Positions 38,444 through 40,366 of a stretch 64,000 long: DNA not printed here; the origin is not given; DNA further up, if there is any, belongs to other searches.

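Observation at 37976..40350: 2.4-kb high-GC island encoding a Zn-ribbon hypothetical protein, bounded by the GC-rich hairpin repeat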

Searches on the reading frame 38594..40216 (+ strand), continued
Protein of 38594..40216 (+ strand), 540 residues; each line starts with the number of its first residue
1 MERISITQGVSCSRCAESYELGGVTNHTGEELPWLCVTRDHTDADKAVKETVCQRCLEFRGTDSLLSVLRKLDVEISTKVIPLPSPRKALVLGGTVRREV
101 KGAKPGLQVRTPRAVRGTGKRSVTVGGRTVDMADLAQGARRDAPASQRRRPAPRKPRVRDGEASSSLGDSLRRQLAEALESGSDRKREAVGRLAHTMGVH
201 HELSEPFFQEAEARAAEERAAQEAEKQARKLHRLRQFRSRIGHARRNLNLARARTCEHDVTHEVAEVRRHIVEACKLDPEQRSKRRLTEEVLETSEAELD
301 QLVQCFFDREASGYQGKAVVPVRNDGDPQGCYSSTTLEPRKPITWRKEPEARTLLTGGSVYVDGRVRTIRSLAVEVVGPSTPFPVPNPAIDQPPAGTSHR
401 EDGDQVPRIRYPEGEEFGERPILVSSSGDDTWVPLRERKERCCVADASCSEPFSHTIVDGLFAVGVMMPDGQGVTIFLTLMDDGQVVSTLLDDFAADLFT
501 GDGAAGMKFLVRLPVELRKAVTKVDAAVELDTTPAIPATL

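Call 50: fold_search(model_id=the predicted structure, library=pdb)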
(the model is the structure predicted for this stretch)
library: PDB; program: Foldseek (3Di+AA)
matches with E <= 10: 315; with E <= 0.001: 0
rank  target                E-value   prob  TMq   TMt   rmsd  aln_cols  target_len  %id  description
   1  1wfz_MODEL_1_A        2.6e-01  0.95  0.07  0.26   9.5        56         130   18  Solution structure of Iron-sulfur cluster protein U (IscU) (released 2004-11-27)
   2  6ey4                  5.9e-01  0.05  0.08  0.09  38.4       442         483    8  Periplasmic domain (residues 36-513) of GldM (released 2018-02-07)
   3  9gm7_C                7.0e-01  0.08  0.08  0.09  36.9       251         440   13  MukBEF in a nucleotide-bound state with open neck gate (monomer) (released 2025-03-26)
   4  6af0_A                8.8e-01  0.21  0.10  0.06  22.4       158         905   19  Structure of Ctr9, Paf1 and Cdc73 ternary complex from Myceliophthora thermophila (released 2018-09-19)
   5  8ond_A                9.8e-01  0.03  0.06  0.07  24.5       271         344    9  Structure of the C-terminal domains of the Bdellovibrio bacteriovorus Bd2133 fibre (released 2023-10-25)
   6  9itg_B                1.2e+00  0.08  0.08  0.07  22.8       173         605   16  Cryo-EM structure of human XPR1-E622A/F623A mutant in complex with InsP6 in inward-facing state in the presence of 10  (released 2025-04-02)
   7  5icl_A                1.3e+00  0.30  0.06  0.10  13.8        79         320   13  Crystal structure of Enterococcus faecalis lipoate-protein ligase A (lplA-2) in complex with lipoyl-AMP (released 2017-03-15)
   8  9s6c_B                1.3e+00  0.16  0.07  0.11  14.8        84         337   11  B12 Binding protein - BtuK1 (released 2025-09-17)
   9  7rag_A                1.3e+00  0.08  0.08  0.17  18.3       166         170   10  Structure of the CwlD amidase from Clostridioides difficile in complex with the GerS lipoprotein (released 2021-09-08)
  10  1su0                  1.5e+00  0.51  0.07  0.23   8.7        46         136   20  Crystal structure of a hypothetical protein at 2.3 A resolution (released 2004-08-24)
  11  5uz9_MODEL_1_I        1.8e+00  0.20  0.07  0.36   9.0        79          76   13  Cryo EM structure of anti-CRISPRs, AcrF1 and AcrF2, bound to type I-F crRNA-guided CRISPR surveillance complex (released 2017-04-26)
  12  9s6c_C                1.8e+00  0.14  0.07  0.11  14.8        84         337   11  B12 Binding protein - BtuK1 (released 2025-09-17)
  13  6hls_I                1.8e+00  0.11  0.06  0.25  18.9       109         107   10  Yeast apo RNA polymerase I* (released 2019-04-03)
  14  7oyd_r                1.9e+00  0.54  0.06  0.23   2.9        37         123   14  Cryo-EM structure of a rabbit 80S ribosome with zebrafish Dap1b (released 2022-07-20)
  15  2ya3_B                1.9e+00  0.11  0.06  0.28  14.2        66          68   12  STRUCTURE OF THE REGULATORY FRAGMENT OF MAMMALIAN AMPK IN COMPLEX WITH COUMARIN ADP (released 2011-03-16)
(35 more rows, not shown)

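Call 71: search_protein_families(library=pfam, alignment_id=A1, max_evalue=0.1)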
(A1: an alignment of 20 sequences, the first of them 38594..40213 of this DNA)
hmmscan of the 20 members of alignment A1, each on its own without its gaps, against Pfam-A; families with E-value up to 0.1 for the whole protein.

A. member 1, window:38594-40213:+ (540 aa): 1 family
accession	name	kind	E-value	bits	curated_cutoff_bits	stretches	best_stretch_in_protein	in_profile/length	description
PF01479.30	S4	-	0.031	14.5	22.8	1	350-374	18-42/48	S4 domain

B. families by the number of members that match (of 20 scanned): 5 families
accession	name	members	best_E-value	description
PF13406.11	SLT_2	1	0.022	Transglycosylase SLT domain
PF11299.13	DUF3100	1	0.03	Protein of unknown function (DUF3100)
PF01479.30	S4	1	0.031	S4 domain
PF01955.23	CbiZ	1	0.039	Adenosylcobinamide amidohydrolase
PF13717.11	Zn_ribbon_4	1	0.063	zinc-ribbon domain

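Call 72: search_solved_structures(query=A1, max_evalue=1)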
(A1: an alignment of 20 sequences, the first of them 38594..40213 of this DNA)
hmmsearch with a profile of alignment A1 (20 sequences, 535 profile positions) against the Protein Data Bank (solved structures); distinct sequences matched with E-value up to 1: 0.

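Call 73: search_protein_families(library=padloc, proteins=[window:38594-40216:+, P0002, P0001, P0008, L092:8073-8357:+, L090:2407-2592:+], max_evalue=0.1)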
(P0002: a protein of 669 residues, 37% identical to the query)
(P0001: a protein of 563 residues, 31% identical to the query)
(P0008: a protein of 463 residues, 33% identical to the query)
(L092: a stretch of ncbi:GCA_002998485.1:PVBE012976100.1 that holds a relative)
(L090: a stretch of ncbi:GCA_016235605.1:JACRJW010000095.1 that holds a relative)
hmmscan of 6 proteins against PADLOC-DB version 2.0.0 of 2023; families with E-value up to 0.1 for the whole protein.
window:38594-40216:+ (540 aa): 0 families

P0002 (669 aa): 0 families

P0001 (563 aa): 0 families

P0008 (463 aa): 0 families

L092:8073-8357:+ (94 aa): 0 families

L090:2407-2592:+ (61 aa): 0 families

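Call 74: search_protein_families(library=ncbifam, proteins=[window:38594-40216:+, P0002, P0001, P0008, L092:8073-8357:+, L090:2407-2592:+], max_evalue=0.1)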
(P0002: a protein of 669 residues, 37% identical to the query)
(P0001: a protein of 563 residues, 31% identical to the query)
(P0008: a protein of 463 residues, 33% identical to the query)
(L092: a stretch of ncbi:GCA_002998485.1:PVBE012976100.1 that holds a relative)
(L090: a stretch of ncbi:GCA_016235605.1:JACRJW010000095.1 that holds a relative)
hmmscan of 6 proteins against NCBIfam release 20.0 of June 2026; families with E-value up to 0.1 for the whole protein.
window:38594-40216:+ (540 aa): 0 families

P0002 (669 aa): 0 families

P0001 (563 aa): 0 families

P0008 (463 aa): 0 families

L092:8073-8357:+ (94 aa): 0 families

L090:2407-2592:+ (61 aa): 0 families

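Call 88: search_dna_similar(query=window:38594-40213:+, collection=phages, mode=protein, max_evalue=0.01)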
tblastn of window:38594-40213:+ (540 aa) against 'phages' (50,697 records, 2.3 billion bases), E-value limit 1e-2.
No match.

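Call 89: search_dna_similar(query=window:38594-40213:+, collection=plasmids, mode=protein, max_evalue=0.01)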
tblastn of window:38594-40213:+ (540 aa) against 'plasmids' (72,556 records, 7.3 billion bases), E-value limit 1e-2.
No match.

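Call 91: fold_search(model_id=the predicted structure, library=viral)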
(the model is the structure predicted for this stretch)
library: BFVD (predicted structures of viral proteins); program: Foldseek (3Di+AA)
matches with E <= 10: 688; with E <= 0.001: 0
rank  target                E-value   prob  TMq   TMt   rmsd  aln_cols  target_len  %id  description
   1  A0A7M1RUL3            3.3e-03  0.16  0.06  0.05  39.2       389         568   16  Uncharacterized protein [uncultured phage cr124_1]
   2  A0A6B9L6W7            6.2e-03  0.30  0.08  0.04  32.6       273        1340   11  ADP-ribosyltransferase [Mycobacterium phage Onyinye]
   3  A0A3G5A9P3            7.3e-03  0.33  0.09  0.13  30.0       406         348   10  Uncharacterized protein [Hyperionvirus sp.]
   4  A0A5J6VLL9            1.0e-02  0.20  0.08  0.06  32.8       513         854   11  Uncharacterized protein [Megaviridae environmental sample]
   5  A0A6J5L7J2            2.1e-02  0.28  0.10  0.14  51.5       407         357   12  Tail fiber protein [uncultured Caudovirales phage]
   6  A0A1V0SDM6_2          2.7e-02  0.41  0.07  0.04  20.8       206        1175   13  Collagen triple helix repeat containing protein [Indivirus ILV1]
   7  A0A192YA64            3.5e-02  0.11  0.05  0.05  24.6       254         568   14  Long tail fiber distal subunit [Morganella phage vB_MmoM_MP1]
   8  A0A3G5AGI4            4.4e-02  0.09  0.06  0.08  25.1       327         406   13  Uncharacterized protein [Solumvirus sp.]
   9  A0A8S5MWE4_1          5.8e-02  0.11  0.07  0.05  57.9       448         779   11  Tail protein [Siphoviridae sp. ctsBB38]
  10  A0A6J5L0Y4            6.9e-02  0.47  0.10  0.12  19.3       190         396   12  GGDEF domain [uncultured Caudovirales phage]
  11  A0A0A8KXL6            9.1e-02  0.98  0.08  0.42  11.2        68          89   16  Gp35 protein [Burkholderia phage Bp-AMP4]
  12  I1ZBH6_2              9.1e-02  0.20  0.08  0.04  24.0       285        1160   15  (no name in the UniProt tables at hand)
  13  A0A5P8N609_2          9.6e-02  0.08  0.07  0.04  29.0       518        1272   12  (no name in the UniProt tables at hand)
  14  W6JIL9                1.1e-01  0.63  0.08  0.18  16.2       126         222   10  Uncharacterized protein [Alphaentomopoxvirus acuprea]
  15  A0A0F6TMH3            1.1e-01  0.09  0.07  0.11  30.7       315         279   12  6-phosphogluconate dehydrogenase [Botryosphaeria dothidea RNA virus 1]
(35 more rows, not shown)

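Call 122: find_encoding_contigs(protein=P0009, flank=8000, max_places=2)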
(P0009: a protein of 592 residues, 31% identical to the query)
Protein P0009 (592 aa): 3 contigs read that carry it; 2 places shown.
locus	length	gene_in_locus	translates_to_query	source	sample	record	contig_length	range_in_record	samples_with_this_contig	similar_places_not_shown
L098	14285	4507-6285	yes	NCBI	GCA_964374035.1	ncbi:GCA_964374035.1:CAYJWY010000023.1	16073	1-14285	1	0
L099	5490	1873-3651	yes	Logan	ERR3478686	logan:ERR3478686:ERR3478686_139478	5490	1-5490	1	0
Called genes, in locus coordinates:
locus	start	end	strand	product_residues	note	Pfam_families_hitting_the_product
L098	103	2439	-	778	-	PF13491:FtsK_4TM, PF17854:FtsK_alpha, PF01580:FtsK_SpoIIIE, PF09397:FtsK_gamma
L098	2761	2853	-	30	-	-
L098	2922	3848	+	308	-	-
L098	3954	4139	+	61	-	-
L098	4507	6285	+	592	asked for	-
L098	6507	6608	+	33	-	-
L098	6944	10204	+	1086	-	PF04563:RNA_pol_Rpb2_1, PF04561:RNA_pol_Rpb2_2, PF04565:RNA_pol_Rpb2_3, PF10385:RNA_pol_Rpb2_45, PF00562:RNA_pol_Rpb2_6, PF04560:RNA_pol_Rpb2_7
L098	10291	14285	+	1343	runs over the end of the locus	PF04997:RNA_pol_Rpb1_1, PF00623:RNA_pol_Rpb1_2, PF04983:RNA_pol_Rpb1_3, PF05000:RNA_pol_Rpb1_4, PF04998:RNA_pol_Rpb1_5, PF25984:BSH_YknX (faint)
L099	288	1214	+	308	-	-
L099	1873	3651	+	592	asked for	-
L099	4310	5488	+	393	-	?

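Call 123: find_encoding_contigs(protein=P0013, flank=8000, max_places=2)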
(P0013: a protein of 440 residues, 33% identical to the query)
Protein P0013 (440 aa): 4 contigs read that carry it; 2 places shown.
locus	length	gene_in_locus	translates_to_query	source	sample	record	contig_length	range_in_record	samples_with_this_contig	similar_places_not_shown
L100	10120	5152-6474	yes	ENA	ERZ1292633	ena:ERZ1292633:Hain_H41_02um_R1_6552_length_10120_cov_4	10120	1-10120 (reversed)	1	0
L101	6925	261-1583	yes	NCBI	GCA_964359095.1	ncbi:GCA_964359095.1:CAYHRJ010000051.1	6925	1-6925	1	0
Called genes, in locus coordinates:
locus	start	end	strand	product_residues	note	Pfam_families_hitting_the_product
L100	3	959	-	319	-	?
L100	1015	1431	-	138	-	PF01850:PIN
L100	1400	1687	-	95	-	-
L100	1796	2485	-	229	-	PF12844:HTH_19 (weak), PF13413:HTH_25, PF09136:Glucodextran_B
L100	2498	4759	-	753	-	PF13491:FtsK_4TM, PF12846:AAA_10 (faint), PF17854:FtsK_alpha, PF01580:FtsK_SpoIIIE, PF09397:FtsK_gamma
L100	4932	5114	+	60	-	-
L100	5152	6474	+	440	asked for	-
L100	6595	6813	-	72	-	-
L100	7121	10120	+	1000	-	?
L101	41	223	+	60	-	-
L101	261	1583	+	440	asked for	-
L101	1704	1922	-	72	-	-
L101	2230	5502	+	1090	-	PF04563:RNA_pol_Rpb2_1, PF04561:RNA_pol_Rpb2_2, PF04565:RNA_pol_Rpb2_3, PF10385:RNA_pol_Rpb2_45, PF00562:RNA_pol_Rpb2_6, PF04560:RNA_pol_Rpb2_7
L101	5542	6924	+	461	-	?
